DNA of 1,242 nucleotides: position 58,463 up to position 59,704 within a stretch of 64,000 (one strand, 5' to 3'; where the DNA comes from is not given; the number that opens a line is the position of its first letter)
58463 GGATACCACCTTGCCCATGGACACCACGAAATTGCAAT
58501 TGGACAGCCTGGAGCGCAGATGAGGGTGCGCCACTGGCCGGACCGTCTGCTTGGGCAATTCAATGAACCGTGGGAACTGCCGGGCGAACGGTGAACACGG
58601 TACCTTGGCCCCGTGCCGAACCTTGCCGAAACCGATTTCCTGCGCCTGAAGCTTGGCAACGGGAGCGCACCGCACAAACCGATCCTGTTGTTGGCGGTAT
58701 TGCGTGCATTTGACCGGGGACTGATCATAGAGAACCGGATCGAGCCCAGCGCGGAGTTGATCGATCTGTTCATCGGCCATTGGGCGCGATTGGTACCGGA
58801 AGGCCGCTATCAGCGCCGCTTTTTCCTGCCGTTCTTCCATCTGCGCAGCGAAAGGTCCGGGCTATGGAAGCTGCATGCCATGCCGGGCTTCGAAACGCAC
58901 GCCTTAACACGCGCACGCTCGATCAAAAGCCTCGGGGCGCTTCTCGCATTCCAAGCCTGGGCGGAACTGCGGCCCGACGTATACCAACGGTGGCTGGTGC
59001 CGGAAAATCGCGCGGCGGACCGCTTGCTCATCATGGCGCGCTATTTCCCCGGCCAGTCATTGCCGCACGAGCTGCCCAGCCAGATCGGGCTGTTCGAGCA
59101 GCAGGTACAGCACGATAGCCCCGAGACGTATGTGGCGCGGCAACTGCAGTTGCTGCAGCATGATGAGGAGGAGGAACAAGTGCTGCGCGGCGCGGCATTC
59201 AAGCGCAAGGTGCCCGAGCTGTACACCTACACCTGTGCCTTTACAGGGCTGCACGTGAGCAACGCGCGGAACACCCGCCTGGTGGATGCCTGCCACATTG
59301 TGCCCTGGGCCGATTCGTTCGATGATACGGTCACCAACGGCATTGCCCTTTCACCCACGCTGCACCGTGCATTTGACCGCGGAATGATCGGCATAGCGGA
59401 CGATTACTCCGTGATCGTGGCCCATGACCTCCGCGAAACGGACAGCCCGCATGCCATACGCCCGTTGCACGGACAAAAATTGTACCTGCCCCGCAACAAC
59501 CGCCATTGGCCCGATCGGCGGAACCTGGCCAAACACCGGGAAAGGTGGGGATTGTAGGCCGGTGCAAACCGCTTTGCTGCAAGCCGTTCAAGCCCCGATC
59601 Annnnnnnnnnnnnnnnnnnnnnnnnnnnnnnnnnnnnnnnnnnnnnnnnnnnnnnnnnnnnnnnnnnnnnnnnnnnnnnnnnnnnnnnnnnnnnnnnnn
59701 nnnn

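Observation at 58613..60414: Convergent pair of HNH_2-type putative restriction endonucleases with different N-terminal domains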

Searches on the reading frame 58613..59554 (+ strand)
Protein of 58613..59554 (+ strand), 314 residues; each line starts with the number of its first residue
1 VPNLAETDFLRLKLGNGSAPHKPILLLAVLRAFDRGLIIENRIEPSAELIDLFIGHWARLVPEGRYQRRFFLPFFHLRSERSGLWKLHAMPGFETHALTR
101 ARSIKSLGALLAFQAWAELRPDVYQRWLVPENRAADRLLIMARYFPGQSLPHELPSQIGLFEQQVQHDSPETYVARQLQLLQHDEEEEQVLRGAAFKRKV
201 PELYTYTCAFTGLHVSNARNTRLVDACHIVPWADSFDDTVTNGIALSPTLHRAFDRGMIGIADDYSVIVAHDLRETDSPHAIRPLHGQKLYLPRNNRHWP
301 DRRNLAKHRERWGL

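Call 3: search_protein_families(library=pfam, proteins=[window:58613-59554:+], max_evalue=1)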
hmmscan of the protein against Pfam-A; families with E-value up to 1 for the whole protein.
window:58613-59554:+ (314 aa): 2 families
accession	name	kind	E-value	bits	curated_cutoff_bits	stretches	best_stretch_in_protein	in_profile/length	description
PF13391.12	HNH_2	-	4.8e-13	49.2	21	1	208-261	1-65/66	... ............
PF13395.12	HNH_4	-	0.0081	16.5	22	1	208-243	1-37/54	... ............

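Call 4: search_protein_families(library=padloc, proteins=[window:58613-59554:+], max_evalue=1)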
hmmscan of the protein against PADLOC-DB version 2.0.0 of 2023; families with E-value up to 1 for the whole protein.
window:58613-59554:+ (314 aa): 2 families
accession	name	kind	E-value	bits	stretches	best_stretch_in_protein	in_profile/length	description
PDLC04132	HNH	-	1.4e-19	68.3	1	189-311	150-270/286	-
PDLC03546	HNH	-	4.4e-10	37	1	195-274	161-239/282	Type II restriction enzyme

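Call 5: search_protein_families(library=ncbifam, proteins=[window:58613-59554:+], max_evalue=1)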
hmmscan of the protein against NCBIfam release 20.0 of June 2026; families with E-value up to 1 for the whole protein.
window:58613-59554:+ (314 aa): 2 families
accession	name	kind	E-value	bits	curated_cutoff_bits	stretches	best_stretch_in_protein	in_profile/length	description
NF045808.1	PT-DNA_restrict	exception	1.4e-27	96.6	180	1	14-310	15-280/284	phosphorothioated DNA-binding restriction endonuclease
NF045952.1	MAG4270_fam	hypoth_equivalog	0.11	11.5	53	1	241-259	302-320/366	MAG4270 family putative restriction endonuclease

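Call 6: search_solved_structures(query=window:58613-59554:+, max_evalue=1, show_alignments=3)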
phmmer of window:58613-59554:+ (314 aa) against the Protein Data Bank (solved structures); distinct sequences matched with E-value up to 1: 2.
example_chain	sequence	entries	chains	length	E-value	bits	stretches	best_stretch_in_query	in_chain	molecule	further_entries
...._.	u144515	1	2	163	3.4e-06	29.6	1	15-116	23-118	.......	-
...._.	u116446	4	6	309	0.002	20.5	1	191-273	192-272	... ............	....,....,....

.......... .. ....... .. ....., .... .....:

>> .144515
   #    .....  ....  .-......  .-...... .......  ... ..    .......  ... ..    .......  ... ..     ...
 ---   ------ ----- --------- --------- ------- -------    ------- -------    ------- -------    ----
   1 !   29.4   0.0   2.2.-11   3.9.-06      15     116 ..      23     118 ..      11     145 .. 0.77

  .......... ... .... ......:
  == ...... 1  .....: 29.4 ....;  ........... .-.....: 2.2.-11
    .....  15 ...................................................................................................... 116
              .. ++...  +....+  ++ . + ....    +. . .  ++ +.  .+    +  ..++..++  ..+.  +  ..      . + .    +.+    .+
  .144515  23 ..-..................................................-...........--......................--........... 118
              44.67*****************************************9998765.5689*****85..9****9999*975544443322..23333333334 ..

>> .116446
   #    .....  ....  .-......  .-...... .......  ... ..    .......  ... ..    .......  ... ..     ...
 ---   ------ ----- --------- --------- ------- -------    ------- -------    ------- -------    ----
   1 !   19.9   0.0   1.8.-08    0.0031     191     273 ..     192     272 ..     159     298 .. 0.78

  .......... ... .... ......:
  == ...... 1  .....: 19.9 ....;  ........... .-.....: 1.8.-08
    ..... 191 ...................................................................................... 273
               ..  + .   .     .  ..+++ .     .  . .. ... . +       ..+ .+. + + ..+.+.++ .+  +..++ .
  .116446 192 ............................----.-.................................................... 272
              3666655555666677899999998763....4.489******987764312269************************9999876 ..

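Call 8: find_homologous_proteins(query=window:58613-59554:+)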
Query window:58613-59554:+ (314 aa): 3328 proteins with E <= 0.001 among 6042 candidates; the best 120 are listed.
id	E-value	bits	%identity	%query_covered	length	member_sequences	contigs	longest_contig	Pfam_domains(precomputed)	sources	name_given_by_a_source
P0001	4.0e-212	721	98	100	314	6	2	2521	PF13391.13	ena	-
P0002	2.3e-141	489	68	100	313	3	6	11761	PF13391.13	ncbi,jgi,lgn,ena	jgi:putative restriction endonuclease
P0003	2.8e-140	485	68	100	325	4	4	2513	PF13391.13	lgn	-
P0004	5.0e-140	484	67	100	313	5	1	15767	PF13391.13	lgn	-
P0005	1.3e-138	480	67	99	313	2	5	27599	PF13391.13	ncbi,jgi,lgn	jgi:putative restriction endonuclease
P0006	1.6e-138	479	67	100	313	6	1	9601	PF13391.13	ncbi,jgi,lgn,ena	-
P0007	3.3e-138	478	68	100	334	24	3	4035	PF13391.13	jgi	jgi:putative restriction endonuclease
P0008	3.1e-137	475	66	100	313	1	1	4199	PF13391.13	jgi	jgi:putative restriction endonuclease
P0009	9.6e-137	473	66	100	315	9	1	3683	PF13391.13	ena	-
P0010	1.8e-135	469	65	100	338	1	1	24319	PF13391.13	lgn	-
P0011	1.8e-135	469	67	100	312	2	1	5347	PF13391.13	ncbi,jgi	jgi:putative restriction endonuclease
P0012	3.2e-135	468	66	97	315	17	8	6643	PF13391.13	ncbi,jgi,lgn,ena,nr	ncbi:MAG: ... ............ [Flavobacteriales bacterium]|nr:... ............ [Flavobacteriales bacter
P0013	3.7e-134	465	68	97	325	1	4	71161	PF13391.13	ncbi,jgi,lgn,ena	jgi:putative restriction endonuclease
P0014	1.4e-133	463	66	97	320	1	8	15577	PF13391.13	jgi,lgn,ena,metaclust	jgi:putative restriction endonuclease|metaclust:\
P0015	6.4e-132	458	64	100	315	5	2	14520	PF13391.13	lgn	-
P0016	2.3e-131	456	62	99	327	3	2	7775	PF13391.13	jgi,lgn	-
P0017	2.8e-131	455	64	98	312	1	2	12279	PF13391.13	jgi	-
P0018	5.2e-131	455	64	98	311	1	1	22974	PF13391.13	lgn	-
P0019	7.3e-131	454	62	100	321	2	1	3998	PF13391.13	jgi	-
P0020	1.7e-130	453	65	100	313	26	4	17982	PF13391.13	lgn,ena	-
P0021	7.5e-130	451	64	98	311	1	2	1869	PF13391.13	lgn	-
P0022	7.9e-130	451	62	100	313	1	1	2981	PF13391.13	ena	-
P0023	1.2e-129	450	64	98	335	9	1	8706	PF13391.13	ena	-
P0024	1.7e-129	450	62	100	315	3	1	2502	PF13391.13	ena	-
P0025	2.0e-129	449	64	97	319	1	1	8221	PF13391.13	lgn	-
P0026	5.5e-129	448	65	100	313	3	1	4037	PF13391.13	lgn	-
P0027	5.6e-129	448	63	100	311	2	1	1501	PF13391.13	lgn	-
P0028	6.2e-129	448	62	100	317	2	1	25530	PF13391.13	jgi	-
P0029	6.5e-129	448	61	100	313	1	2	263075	PF13391.13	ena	-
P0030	1.1e-128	447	63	99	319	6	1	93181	PF13391.13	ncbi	ncbi:MAG: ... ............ [Flavobacteriales bacterium]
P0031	2.4e-128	446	64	100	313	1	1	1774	PF13391.13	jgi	jgi:putative restriction endonuclease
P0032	2.7e-127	442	62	100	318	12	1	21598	PF13391.13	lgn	-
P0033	6.7e-127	441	61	100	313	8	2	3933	PF13391.13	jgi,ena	-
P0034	1.0e-123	431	62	100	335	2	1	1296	PF13391.13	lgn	-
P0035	1.9e-123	430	62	100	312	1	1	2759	PF13391.13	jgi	jgi:putative restriction endonuclease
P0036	5.0e-123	428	60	100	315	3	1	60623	PF13391.13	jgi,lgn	-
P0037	1.5e-122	427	62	95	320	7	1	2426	PF13391.13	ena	-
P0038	1.3e-121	424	61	100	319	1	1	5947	PF13391.13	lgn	-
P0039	6.4e-121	421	62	97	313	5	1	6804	PF13391.13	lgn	-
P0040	1.6e-120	420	62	97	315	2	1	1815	PF13391.13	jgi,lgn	jgi:putative restriction endonuclease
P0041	9.5e-120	418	62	100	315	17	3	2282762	PF13391.13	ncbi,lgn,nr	ncbi:MAG: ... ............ [Flavobacteriales bacterium]|nr:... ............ [Flavobacteriales bacter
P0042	2.2e-118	413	59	100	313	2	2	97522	PF13391.13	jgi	jgi:putative restriction endonuclease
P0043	2.2e-117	410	61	98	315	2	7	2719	PF13391.13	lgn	-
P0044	2.8e-115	403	57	100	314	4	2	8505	PF13391.13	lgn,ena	-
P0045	7.8e-112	392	57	97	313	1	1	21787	PF13391.13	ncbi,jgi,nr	ncbi:MAG TPA: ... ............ [Flavobacteriales bacterium]|nr:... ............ [Flavobacteriales ba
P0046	1.8e-106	374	56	97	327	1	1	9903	PF13391.13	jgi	jgi:putative restriction endonuclease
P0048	1.4e-88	315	49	98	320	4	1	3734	PF13391.13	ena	-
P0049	6.9e-77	277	46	95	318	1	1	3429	PF13391.13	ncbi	ncbi:MAG: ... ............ [Marinoscillum sp.]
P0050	7.7e-77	277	46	95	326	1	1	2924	PF13391.13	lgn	-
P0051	1.1e-74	270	42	97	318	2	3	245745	PF13391.13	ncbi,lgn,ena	-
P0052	1.2e-71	260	43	95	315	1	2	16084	PF13391.13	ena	-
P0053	1.3e-71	259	42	97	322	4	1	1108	PF13391.13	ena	-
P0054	1.9e-71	259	41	95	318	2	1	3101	PF13391.13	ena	-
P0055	7.7e-71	257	43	92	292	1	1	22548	PF13391.13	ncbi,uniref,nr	ncbi:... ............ [Marinoscillum furvescens]|uniref:Putative restriction endonuclease n=1 Tax=Ma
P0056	9.3e-71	257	43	96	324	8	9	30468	PF13391.13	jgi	-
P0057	1.8e-70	256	42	95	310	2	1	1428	PF13391.13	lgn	-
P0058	2.9e-70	255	40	98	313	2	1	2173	PF13391.13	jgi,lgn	jgi:putative restriction endonuclease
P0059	1.5e-69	253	42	97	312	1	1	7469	PF13391.13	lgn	-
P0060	2.1e-69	252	42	99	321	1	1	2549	PF13391.13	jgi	-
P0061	4.6e-69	251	44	92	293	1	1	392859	PF13391.13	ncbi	ncbi:MAG: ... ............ [Cyclobacteriaceae bacterium]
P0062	7.4e-69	250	44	91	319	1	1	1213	PF13391.13,PF26340.1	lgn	-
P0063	1.2e-68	250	42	96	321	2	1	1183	PF13391.13,PF26340.1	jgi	jgi:putative restriction endonuclease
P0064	1.4e-68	250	42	97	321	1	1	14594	PF13391.13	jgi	jgi:putative restriction endonuclease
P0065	4.1e-68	248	43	96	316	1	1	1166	PF13391.13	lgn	-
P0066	6.2e-68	247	43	96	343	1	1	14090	PF13391.13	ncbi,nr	ncbi:MAG: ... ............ [Flavobacteriales bacterium]|nr:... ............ [Flavobacteriales bacter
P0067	9.1e-68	247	43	97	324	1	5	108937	PF13391.13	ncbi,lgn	-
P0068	5.2e-67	244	43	92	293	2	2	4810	PF13391.13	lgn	-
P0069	1.1e-66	243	43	96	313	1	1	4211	PF13391.13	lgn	-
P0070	1.6e-66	243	41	97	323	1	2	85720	PF13391.13,PF26340.1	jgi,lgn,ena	jgi:putative restriction endonuclease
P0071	2.1e-66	242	41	97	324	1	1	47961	PF13391.13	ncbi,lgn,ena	-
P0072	2.2e-66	242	41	96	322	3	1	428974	PF13391.13,PF26340.1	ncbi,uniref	ncbi:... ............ [Sunxiuqinia rutila]|uniref:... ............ n=1 Tax=Sunxiuqinia rutila TaxID=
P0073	3.1e-66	242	42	98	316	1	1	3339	PF13391.13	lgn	-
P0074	3.8e-66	242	39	96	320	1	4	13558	PF13391.13,PF26340.1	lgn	-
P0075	4.2e-66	241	42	95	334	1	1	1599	PF13391.13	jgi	jgi:putative restriction endonuclease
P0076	5.4e-66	241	39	97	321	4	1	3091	PF13391.13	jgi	jgi:putative restriction endonuclease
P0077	5.9e-66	241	41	97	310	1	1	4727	PF13391.13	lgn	-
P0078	6.0e-66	241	43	89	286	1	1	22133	PF13391.13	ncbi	-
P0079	6.1e-66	241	42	97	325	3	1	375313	PF13391.13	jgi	jgi:putative restriction endonuclease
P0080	1.1e-65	240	43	93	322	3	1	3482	PF13391.13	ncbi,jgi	jgi:putative restriction endonuclease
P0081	1.4e-65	240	41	94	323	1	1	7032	PF13391.13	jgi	jgi:putative restriction endonuclease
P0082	2.0e-65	239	43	92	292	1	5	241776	PF13391.13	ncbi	ncbi:MAG: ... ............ [Cyclobacteriaceae bacterium]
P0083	2.1e-65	239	41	98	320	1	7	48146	PF13391.13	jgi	jgi:putative restriction endonuclease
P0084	2.2e-65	239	42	96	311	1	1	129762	PF13391.13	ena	-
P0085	2.7e-65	239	40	98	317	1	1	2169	PF13391.13,PF26340.1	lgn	-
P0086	2.8e-65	239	43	95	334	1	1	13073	PF13391.13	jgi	jgi:putative restriction endonuclease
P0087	4.2e-65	238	42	94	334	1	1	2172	PF13391.13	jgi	jgi:putative restriction endonuclease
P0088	4.9e-65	238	41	96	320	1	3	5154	PF13391.13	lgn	-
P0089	7.0e-65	237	40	94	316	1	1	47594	PF13391.13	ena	-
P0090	7.3e-65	237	39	98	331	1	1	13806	PF13391.13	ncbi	-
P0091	1.1e-64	237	41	95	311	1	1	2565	PF13391.13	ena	-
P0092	1.2e-64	237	42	96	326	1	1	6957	PF13391.13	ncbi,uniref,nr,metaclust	ncbi:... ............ [Cesiribacter andamanensis]|uniref:HNH nuclease domain-containing protein n=1 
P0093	1.3e-64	237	42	94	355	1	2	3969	PF13391.13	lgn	-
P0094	2.1e-64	236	39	95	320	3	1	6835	PF13391.13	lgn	-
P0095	2.2e-64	236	43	96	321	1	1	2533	PF13391.13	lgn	-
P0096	2.2e-64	236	42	96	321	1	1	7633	PF13391.13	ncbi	-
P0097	2.3e-64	236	42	96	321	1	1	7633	PF13391.13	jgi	jgi:putative restriction endonuclease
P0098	2.5e-64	236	39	95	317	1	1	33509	PF13391.13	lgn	-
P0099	2.7e-64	235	39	96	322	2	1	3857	PF13391.13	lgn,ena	-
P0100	3.1e-64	235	39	97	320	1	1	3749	PF13391.13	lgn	-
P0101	4.1e-64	235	41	93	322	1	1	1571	PF13391.13,PF26340.1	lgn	-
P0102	5.0e-64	235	39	96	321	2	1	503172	PF13391.13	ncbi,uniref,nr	ncbi:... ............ [Dyadobacter sp. 3J3]|uniref:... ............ n=1 Tax=Dyadobacter sp. 3J3 TaxI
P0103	5.6e-64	234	40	97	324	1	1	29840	PF13391.13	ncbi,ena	-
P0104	5.8e-64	234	44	97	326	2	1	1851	PF13391.13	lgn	-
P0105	6.7e-64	234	40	97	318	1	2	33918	PF13391.13,PF26340.1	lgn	-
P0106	7.0e-64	234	42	92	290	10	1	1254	PF13391.13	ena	-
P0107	8.0e-64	234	40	95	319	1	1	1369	PF13391.13,PF26340.1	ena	-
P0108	8.8e-64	234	39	95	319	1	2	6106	PF13391.13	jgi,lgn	-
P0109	9.6e-64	234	39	95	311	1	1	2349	PF13391.13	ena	-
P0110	1.3e-63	233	40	97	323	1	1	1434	PF13391.13,PF26340.1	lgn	-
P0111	1.3e-63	233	42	93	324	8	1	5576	PF13391.13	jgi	-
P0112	1.4e-63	233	42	93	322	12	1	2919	PF13391.13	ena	-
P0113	1.4e-63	233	40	96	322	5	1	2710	PF13391.13,PF26340.1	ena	-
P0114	1.6e-63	233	39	99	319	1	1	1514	PF13391.13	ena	-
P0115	1.7e-63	233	40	98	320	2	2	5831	PF13391.13,PF26340.1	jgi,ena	-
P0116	2.4e-63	232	41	97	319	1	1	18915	PF13391.13,PF26340.1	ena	-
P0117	2.4e-63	232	42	96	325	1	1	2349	PF13391.13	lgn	-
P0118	2.7e-63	232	39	96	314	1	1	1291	PF13391.13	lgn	-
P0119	2.8e-63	232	42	96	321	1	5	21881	PF13391.13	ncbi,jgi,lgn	jgi:putative restriction endonuclease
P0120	3.9e-63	232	40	96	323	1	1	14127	PF13391.13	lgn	-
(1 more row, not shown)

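Call 10: find_encoding_contigs(protein=P0028, flank=8000, max_places=3)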
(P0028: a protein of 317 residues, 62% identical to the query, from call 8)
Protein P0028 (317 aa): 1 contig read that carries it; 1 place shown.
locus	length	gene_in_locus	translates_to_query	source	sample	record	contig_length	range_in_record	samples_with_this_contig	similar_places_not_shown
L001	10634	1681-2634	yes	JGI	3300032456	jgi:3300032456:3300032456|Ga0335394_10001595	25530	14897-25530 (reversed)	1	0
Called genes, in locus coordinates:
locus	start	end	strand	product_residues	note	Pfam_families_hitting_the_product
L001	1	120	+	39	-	?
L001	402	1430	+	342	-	PF01370:Epimerase, PF13460:NAD_binding_10, PF16363:GDP_Man_Dehyd (faint)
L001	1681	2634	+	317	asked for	PF13391:HNH_2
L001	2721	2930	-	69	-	-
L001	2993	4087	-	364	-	PF08843:AbiEii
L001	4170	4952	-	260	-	PF20217:DUF6577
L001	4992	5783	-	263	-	PF13391:HNH_2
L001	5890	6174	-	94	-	-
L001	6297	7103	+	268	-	PF14338:Mrr_N, PF04471:Mrr_cat, PF22722:NA-iREase1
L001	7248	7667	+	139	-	PF15515:MvaI_BcnI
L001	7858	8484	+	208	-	-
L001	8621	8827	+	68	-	-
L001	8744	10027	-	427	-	PF02550:AcetylCoA_hydro, PF13336:AcetylCoA_hyd_C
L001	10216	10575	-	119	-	PF02482:Ribosomal_S30AE (faint)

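Call 11: find_encoding_contigs(protein=P0018, flank=8000, max_places=3)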
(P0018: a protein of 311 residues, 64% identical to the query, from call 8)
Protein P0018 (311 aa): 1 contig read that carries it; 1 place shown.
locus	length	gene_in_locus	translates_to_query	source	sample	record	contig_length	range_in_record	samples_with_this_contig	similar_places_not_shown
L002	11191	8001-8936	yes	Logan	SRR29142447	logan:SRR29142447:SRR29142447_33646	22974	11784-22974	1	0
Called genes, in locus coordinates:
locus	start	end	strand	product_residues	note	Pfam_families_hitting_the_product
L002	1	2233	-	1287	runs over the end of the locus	PF14870:PSII_BNR (faint), PF15902:Sortilin-Vps10 (faint), PF18911:PKD_4 (weak), PF00801:PKD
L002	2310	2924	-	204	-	-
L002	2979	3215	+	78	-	-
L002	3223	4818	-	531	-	-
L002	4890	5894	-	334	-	PF00535:Glycos_transf_2, PF10111:Glyco_tranf_2_2 (weak), PF13641:Glyco_tranf_2_3, PF13632:Glyco_trans_2_3 (weak)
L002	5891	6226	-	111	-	-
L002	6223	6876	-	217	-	PF16264:SatD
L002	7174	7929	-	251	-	PF12412:DUF3667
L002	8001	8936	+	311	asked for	PF13391:HNH_2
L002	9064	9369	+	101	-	PF09907:HigB_toxin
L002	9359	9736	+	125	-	-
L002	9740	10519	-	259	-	PF13391:HNH_2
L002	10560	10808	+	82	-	-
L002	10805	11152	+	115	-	-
